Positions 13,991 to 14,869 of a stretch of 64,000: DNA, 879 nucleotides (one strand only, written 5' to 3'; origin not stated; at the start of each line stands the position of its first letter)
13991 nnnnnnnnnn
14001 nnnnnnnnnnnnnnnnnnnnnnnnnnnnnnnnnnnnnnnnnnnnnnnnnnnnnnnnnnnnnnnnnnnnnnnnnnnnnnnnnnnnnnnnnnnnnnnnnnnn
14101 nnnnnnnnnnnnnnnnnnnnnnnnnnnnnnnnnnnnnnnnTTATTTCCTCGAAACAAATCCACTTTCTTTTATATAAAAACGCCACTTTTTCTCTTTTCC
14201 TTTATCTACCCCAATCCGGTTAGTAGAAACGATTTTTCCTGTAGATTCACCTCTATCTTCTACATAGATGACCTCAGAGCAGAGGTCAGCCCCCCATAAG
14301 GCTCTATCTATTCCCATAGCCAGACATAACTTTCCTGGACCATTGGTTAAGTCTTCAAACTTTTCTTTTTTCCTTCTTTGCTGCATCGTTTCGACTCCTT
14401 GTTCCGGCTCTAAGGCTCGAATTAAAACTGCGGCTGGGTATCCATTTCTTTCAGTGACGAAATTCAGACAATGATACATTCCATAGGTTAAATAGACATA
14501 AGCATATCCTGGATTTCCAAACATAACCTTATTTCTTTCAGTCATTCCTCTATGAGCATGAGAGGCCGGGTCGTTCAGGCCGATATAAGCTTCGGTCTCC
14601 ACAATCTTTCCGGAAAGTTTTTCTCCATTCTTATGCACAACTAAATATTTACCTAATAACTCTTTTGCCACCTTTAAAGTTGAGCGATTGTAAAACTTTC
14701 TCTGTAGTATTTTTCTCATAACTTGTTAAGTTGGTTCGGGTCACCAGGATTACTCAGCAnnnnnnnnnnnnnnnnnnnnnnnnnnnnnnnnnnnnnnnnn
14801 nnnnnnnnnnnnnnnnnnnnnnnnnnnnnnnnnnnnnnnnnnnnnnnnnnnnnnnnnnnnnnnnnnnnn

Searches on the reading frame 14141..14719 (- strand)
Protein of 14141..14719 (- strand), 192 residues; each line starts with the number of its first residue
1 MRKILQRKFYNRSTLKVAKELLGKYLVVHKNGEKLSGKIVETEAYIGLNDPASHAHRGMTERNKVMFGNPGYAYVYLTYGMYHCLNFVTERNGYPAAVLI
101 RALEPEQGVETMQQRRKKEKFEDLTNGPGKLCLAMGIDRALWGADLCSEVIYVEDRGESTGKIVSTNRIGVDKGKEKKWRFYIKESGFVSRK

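Call 75: search_protein_families(library=pfam, proteins=[window:14141-14719:-], max_evalue=0.00001)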
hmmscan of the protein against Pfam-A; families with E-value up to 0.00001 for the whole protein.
window:14141-14719:- (192 aa): 1 family
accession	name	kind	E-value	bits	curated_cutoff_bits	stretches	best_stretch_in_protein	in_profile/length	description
PF02245.21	Pur_DNA_glyco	-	1.5e-71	239.9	27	1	8-186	1-180/181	Methylpurine-DNA glycosylase (MPG)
